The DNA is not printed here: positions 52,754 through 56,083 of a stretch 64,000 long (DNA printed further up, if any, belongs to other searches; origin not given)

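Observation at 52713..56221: Compositionally foreign ~1010-aa phosphoesterase-domain protein next to tRNA-Arg: candidate single-gene defense/accessory module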

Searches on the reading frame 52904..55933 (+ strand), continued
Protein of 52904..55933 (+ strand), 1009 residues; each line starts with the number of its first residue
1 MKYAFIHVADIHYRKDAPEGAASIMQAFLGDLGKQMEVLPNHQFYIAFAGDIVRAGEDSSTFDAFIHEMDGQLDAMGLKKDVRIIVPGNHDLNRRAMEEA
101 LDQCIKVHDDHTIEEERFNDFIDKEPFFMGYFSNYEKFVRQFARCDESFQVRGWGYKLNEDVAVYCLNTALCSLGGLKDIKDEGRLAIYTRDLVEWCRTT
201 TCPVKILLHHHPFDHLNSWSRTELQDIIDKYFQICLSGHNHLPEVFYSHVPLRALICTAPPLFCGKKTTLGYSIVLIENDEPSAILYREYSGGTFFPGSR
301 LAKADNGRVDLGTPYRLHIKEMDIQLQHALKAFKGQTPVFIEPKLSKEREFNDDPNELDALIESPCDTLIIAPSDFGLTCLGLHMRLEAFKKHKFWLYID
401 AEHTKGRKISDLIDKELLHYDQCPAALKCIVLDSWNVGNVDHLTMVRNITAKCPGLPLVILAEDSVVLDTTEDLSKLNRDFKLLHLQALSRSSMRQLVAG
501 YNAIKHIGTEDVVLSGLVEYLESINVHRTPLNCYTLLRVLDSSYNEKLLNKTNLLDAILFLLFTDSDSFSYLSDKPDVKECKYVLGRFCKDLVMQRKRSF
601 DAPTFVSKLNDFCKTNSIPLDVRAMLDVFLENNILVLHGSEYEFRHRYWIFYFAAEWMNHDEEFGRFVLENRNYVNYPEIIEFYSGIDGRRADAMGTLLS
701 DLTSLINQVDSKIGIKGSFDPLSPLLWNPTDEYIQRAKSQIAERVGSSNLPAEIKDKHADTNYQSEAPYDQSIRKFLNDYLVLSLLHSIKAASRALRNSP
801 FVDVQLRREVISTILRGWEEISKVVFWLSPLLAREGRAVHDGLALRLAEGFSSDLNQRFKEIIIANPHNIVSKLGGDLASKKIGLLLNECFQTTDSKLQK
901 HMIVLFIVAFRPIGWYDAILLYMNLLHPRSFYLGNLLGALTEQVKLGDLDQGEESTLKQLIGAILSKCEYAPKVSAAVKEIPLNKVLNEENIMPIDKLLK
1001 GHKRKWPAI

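Call 22: get_annotated_region(hit=H6, flank=6000)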
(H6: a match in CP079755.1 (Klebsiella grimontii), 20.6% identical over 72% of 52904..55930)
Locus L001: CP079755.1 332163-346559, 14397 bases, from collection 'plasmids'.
description: Klebsiella grimontii strain NY3 plasmid pNY3A, complete sequence
organism: Klebsiella grimontii (NCBI taxid 2058152)
taxonomy: Bacteria; Pseudomonadota; Gammaproteobacteria; Enterobacterales; Enterobacteriaceae; Klebsiella; Klebsiella grimontii
host: -; source: cell culture,urine; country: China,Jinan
typing (MOB-suite, as given by PLSDB): mobilizable; replicon rep_cluster_164; relaxase MOBP
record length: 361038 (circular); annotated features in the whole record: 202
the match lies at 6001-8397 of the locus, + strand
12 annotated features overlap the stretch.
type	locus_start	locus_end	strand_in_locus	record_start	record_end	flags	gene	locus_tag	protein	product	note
CDS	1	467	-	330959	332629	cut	-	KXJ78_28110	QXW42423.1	M4 family metallopeptidase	-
CDS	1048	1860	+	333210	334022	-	-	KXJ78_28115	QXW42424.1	C39 family peptidase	-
CDS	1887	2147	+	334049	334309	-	-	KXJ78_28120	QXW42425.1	hypothetical protein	-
CDS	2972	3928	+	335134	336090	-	-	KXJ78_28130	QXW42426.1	hypothetical protein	-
CDS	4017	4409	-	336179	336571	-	-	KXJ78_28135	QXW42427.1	hypothetical protein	-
CDS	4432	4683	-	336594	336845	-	-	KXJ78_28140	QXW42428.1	YueH family protein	-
CDS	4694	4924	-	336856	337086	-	-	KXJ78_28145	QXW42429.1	hypothetical protein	-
CDS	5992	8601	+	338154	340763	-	-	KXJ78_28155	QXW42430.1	metallophosphoesterase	-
CDS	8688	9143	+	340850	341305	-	-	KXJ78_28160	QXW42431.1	hypothetical protein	-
CDS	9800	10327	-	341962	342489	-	-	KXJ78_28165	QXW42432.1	M23 family metallopeptidase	-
CDS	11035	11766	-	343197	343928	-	-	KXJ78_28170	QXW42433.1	alpha/beta hydrolase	-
CDS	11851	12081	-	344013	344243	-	-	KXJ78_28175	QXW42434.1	helix-turn-helix transcriptional regulator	-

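Call 23: get_annotated_region(hit=H1, flank=6000)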
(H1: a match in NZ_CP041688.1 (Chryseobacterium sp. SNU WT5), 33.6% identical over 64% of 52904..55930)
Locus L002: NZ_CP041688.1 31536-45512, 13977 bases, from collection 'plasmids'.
description: Chryseobacterium sp. SNU WT5 plasmid unnamed1, complete sequence
organism: Chryseobacterium sp. SNU WT5 (NCBI taxid 2594269)
taxonomy: Bacteria; Bacteroidota; Flavobacteriia; Flavobacteriales; Weeksellaceae; Chryseobacterium; Chryseobacterium sp. SNU WT5
host: -; source: Rainbow trout,Whole genome sequence,kidney; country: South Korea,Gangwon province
typing (MOB-suite, as given by PLSDB): non-mobilizable
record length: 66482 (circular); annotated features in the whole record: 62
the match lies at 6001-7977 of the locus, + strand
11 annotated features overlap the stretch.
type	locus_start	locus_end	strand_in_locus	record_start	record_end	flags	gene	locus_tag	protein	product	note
CDS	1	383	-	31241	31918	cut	gntA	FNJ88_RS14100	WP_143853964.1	guanitoxin biosynthesis heme-dependent pre-guanitoxin N-hydroxylase GntA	-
CDS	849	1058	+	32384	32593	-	-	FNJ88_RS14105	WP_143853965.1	hypothetical protein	-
CDS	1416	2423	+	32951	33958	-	-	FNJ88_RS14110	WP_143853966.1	PDDEXK nuclease domain-containing protein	-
CDS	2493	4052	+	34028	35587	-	-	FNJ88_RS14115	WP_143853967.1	class I SAM-dependent DNA methyltransferase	-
CDS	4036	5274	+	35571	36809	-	-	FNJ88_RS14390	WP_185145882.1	restriction endonuclease subunit S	GO:0006304 - DNA modification [Evidence IEA]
CDS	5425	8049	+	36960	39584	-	-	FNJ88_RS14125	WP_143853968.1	DUF4062 domain-containing protein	-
CDS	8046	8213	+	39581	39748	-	-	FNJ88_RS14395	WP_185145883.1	hypothetical protein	-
CDS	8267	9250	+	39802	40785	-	-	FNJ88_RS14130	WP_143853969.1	nucleotidyltransferase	-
CDS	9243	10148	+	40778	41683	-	-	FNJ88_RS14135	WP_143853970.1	S-4TM family putative pore-forming effector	-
CDS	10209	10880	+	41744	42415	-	-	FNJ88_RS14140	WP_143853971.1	DUF4145 domain-containing protein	-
CDS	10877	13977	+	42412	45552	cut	-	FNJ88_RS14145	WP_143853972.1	HsdR family type I site-specific deoxyribonuclease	GO:0009307 - DNA restriction-modification system [Evidence IEA]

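Call 24: search_protein_families(library=ncbifam, proteins=[L001:5992-8598:+, L002:5425-8046:+], max_evalue=0.01)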
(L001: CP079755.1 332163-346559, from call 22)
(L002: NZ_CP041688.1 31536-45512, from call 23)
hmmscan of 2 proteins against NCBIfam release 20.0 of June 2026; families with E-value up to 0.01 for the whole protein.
L001:5992-8598:+ (869 aa): 4 families
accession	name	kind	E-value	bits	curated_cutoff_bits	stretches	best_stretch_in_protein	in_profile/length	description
NF053861.1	DS8_antiphage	equivalog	4.6e-56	190.2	790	1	5-857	1-824/994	anti-phage protein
NF053862.1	DS9_1_antiphage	equivalog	5.6e-13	48.5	420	1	4-228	197-409/486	anti-phage phosphoesterase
TIGR00619.1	sbcd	subfamily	0.00087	19.2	77.65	1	1-94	1-86/252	exonuclease subunit SbcD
TIGR00040.1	yfcE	subfamily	0.009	16.1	56.25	0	199-256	69-126/158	YfcE family phosphodiesterase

L002:5425-8046:+ (874 aa): 1 family
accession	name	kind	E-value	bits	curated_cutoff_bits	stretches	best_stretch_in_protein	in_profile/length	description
NF053861.1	DS8_antiphage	equivalog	1.9e-07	29.2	790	1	202-543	330-684/994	anti-phage protein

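Call 25: search_protein_families(library=pfam, proteins=[L001:5992-8598:+, L002:5425-8046:+, P0054, P0063], max_evalue=0.01)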
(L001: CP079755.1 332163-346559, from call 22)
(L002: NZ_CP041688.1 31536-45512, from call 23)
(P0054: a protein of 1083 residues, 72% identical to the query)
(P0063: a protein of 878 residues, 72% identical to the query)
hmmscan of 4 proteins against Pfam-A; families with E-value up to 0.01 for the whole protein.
L001:5992-8598:+ (869 aa): 5 families
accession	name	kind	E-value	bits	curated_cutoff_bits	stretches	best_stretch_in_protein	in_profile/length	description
PF00149.33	Metallophos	-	3.6e-14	54.1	21.5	1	1-247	1-190/191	Calcineurin-like phosphoesterase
PF13173.12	AAA_14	-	1.9e-07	31.6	27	1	409-520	3-100/129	AAA domain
PF24406.1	nSTAND_NTPase4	-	1.4e-05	25.5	27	1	658-718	1-58/58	Novel STAND NTPase 4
PF05729.18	NACHT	-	0.00077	19.8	26.7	1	411-561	3-166/167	NACHT domain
PF00004.35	AAA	-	0.0016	19.3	21.2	0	411-519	1-110/131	ATPase family associated with various cellular activities (AAA)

L002:5425-8046:+ (874 aa): 2 families
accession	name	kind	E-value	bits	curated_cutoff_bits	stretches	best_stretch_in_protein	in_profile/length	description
PF13271.11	DUF4062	-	2.9e-07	31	24.7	1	8-102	1-82/82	Domain of unknown function (DUF4062)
PF24406.1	nSTAND_NTPase4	-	5.4e-05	23.6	27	1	483-539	1-58/58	Novel STAND NTPase 4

P0054 (1083 aa): 2 families
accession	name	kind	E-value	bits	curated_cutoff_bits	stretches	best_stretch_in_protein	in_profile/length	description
PF00149.33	Metallophos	-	8.5e-11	43.1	21.5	1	7-267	4-190/191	Calcineurin-like phosphoesterase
PF24406.1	nSTAND_NTPase4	-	3.3e-06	27.5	27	1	688-729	16-58/58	Novel STAND NTPase 4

P0063 (878 aa): 2 families
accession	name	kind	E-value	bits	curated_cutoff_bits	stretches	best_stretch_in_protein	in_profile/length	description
PF13271.11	DUF4062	-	6.4e-16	58.8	24.7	1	1-86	3-82/82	Domain of unknown function (DUF4062)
PF24406.1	nSTAND_NTPase4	-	3.8e-07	30.5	27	1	470-524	3-58/58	Novel STAND NTPase 4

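Call 31: find_encoding_contigs(protein=window:52904-55933:+, flank=10000, max_places=3)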
Protein window:52904-55933:+ (1009 aa): 1 contig read that carries it; 1 place shown.
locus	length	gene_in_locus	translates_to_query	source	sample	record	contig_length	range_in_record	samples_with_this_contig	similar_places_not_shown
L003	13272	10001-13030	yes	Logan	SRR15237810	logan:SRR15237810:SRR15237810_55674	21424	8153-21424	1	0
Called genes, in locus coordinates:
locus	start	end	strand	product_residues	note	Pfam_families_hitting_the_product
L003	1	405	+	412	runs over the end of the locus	PF02491:SHS2_FTSA, PF11104:PilM_2 (weak), PF06723:MreB_Mbl, PF14450:FtsA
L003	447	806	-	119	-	-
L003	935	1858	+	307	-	-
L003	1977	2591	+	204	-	PF01135:PCMT, PF13649:Methyltransf_25 (weak)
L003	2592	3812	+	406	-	PF01136:Peptidase_U32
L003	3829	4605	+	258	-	PF18935:DUF5683 (weak)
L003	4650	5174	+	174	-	PF01661:Macro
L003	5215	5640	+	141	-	-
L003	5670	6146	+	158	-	PF00300:His_Phos_1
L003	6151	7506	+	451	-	PF13742:tRNA_anti_2, PF02601:Exonuc_VII_L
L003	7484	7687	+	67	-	PF02609:Exonuc_VII_S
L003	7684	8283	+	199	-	PF00565:SNase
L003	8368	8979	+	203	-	PF00657:Lipase_GDSL, PF04311:DUF459 (faint), PF13472:Lipase_GDSL_2, PF25182:NonGDSL (weak)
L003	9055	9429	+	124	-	PF00072:Response_reg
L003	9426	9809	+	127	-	-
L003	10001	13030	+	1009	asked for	PF00149:Metallophos, PF24406:nSTAND_NTPase4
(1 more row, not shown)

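Call 33: predict_structure(alignment_id=A2)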
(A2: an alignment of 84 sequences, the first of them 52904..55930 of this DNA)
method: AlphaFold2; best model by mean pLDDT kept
length: 1009 residues; sequences in the alignment: 84
mean_pLDDT: 85.0   pTM: 0.61
mean pLDDT of the five models: 85.0, 83.6, 82.3, 81.4, 80.2
residues with pLDDT >= 90: 465; 70-90: 432; 50-70: 90; < 50: 22
segments of 3 or more residues with pLDDT < 50: 757-759, 765-772, 1004-1009
pLDDT, mean of each block of 10 residues (from residue 1): 93 84 92 94 95 92 94 94 95 92 92 94 88 95 92 93 96 89 93 94 94 92 91 87 67 79 82 92 92 90 87 82 90 71 85 89 93 79 94 92 90 93 91 86 90 92 63 70 87 86 79 78 71 76 62 80 68 81 93 88 92 91 86 79 87 92 91 84 89 92 90 70 82 76 72 55 50 58 87 91 94 94 82 71 68 84 90 89 90 91 94 92 92 93 85 89 88 62 87 84 46
secondary structure, 60 per line:
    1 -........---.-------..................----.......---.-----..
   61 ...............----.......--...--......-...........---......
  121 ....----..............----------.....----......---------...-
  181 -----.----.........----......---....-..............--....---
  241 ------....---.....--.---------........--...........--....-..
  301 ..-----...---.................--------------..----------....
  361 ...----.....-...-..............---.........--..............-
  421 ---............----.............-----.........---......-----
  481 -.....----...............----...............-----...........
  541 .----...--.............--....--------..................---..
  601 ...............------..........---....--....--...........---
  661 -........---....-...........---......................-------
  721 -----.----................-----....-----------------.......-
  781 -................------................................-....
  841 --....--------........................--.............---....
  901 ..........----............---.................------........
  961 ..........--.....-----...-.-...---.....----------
elements in order (helices of 4 or more, strands of 3 or more residues): E2-9 H21-38 E43-49 H59-75 E83-86 H94-99 H101-111 H115-124 H129-142 E153-157 E162-167 H191-199 E204-209 H218-231 E234-237 E247-250 E254-258 E271-278 E281-291 E294-297 H299-302 E308-310 H314-330 H357-363 E368-372 H378-391 E395-400 H406-419 E427-435 H440-452 E458-463 H470-475 E482-486 H491-505 H510-524 H530-541 H551-563 H566-569 H578-595 E599-601 H602-615 H622-631 E635-638 E641-644 H647-657 H662-669 H673-676 H678-688 H692-713 H731-746 H752-755 H773-779 H782-797 H804-835 E837-840 E843-846 H855-878 H881-893 H897-910 H915-925 H931-946 H953-970 H973-977 H995-999

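Call 46: find_encoding_contigs(protein=P0113, flank=10000, max_places=2)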
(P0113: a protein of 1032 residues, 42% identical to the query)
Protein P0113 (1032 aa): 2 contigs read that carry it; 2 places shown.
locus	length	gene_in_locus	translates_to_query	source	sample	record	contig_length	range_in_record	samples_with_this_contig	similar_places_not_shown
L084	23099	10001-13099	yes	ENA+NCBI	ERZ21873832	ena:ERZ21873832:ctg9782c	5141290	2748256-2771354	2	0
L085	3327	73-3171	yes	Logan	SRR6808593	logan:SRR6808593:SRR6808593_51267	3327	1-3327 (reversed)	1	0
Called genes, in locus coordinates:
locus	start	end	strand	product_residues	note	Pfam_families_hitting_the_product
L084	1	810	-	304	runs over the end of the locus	PF07751:Abi_2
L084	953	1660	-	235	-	PF01863:YgjP-like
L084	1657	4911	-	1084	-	PF04313:HSDR_N, PF04851:ResIII, PF18766:SWI2_SNF2, PF22679:T1R_D3-like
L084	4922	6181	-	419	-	PF01420:Methylase_S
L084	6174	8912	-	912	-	PF12161:HsdM_N, PF02384:N6_Mtase, PF07669:Eco57I (weak)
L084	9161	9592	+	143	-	PF01894:YjbQ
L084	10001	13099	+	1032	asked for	PF00149:Metallophos, PF24406:nSTAND_NTPase4 (weak)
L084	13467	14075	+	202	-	PF00589:Phage_integrase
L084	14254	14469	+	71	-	PF04014:MazE_antitoxin (weak)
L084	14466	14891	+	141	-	PF01850:PIN, PF16289:PIN_12 (faint)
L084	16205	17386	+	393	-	-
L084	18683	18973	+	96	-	-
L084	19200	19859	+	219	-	-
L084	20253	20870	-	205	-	PF00589:Phage_integrase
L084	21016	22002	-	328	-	PF02899:Phage_int_SAM_1 (weak), PF00589:Phage_integrase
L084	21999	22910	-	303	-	PF00589:Phage_integrase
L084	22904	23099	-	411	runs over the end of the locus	PF00589:Phage_integrase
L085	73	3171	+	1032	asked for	PF00149:Metallophos, PF24406:nSTAND_NTPase4 (weak)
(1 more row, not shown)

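Call 47: find_encoding_contigs(protein=P0117, flank=10000, max_places=2)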
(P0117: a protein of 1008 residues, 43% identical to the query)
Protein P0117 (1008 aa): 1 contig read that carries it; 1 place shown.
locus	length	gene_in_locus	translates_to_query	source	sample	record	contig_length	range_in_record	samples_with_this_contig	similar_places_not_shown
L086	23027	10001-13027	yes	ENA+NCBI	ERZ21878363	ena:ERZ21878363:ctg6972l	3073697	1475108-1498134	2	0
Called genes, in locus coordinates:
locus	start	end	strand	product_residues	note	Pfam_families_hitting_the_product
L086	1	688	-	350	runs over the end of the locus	PF21694:DNA_pol3_delta_C (faint)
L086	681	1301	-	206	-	PF01726:LexA_DNA_bind, PF00717:Peptidase_S24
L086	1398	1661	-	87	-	PF00381:PTS-HPr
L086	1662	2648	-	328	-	PF02603:Hpr_kinase_N, PF07475:Hpr_kinase_C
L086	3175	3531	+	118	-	PF02482:Ribosomal_S30AE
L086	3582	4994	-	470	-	PF00309:Sigma54_AID (weak), PF04963:Sigma54_CBD, PF04552:Sigma54_DBD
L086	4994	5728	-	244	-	PF00005:ABC_tran, PF13304:AAA_21 (faint)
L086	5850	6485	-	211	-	-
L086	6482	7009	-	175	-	-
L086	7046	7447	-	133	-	PF04246:RseC_MucC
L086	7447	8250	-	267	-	PF13277:YmdB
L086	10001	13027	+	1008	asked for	PF00149:Metallophos, PF24406:nSTAND_NTPase4 (weak)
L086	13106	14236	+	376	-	-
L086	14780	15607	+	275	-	-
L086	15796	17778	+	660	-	-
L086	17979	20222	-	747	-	-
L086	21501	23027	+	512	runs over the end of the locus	PF00496:SBP_bac_5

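Call 48: find_encoding_contigs(protein=P0074, flank=10000, max_places=2)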
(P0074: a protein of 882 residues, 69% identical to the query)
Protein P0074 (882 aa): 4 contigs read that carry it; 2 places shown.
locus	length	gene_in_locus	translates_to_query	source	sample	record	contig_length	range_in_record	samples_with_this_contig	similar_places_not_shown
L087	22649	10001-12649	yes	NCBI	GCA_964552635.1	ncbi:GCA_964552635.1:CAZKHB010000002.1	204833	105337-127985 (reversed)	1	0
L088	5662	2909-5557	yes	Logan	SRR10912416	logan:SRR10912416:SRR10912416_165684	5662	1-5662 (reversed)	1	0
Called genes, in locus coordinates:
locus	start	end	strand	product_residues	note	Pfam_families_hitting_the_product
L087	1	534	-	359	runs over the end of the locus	PF13472:Lipase_GDSL_2, PF14606:Lipase_GDSL_3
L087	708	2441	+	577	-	PF07589:PEP_exosort_dom (weak)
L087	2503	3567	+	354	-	PF01408:GFO_IDH_MocA, PF02894:GFO_IDH_MocA_C, PF22725:GFO_IDH_MocA_C3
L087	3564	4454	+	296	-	PF01261:AP_endonuc_2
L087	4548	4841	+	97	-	-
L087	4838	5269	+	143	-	PF01850:PIN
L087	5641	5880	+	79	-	PF08463:EcoEI_R_C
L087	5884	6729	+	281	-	PF04383:KilA-N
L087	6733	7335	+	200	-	-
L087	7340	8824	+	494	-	PF07669:Eco57I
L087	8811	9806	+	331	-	PF17728:BsuBI_PstI_RE_N, PF06616:BsuBI_PstI_RE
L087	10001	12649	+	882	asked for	PF13271:DUF4062, PF24406:nSTAND_NTPase4 (faint)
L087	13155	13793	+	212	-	PF06961:DUF1294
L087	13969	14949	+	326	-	PF00702:Hydrolase (weak), PF12710:HAD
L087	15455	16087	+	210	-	PF01936:NYN (weak), PF18475:PIN7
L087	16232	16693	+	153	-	PF00578:AhpC-TSA, PF08534:Redoxin, PF00085:Thioredoxin, PF13905:Thioredoxin_8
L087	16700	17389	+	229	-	PF01027:Bax1-I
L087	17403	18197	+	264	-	PF00905:Transpeptidase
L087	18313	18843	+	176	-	PF00581:Rhodanese, PF11127:YgaP-like_TM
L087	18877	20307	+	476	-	PF00753:Lactamase_B, PF00581:Rhodanese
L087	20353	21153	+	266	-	PF01925:TauE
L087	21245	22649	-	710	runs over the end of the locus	PF22842:Pel9A-like_beta_helix (faint), PF05048:NosD (faint), PF13229:Beta_helix (faint)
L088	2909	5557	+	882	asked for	PF13271:DUF4062, PF24406:nSTAND_NTPase4 (faint)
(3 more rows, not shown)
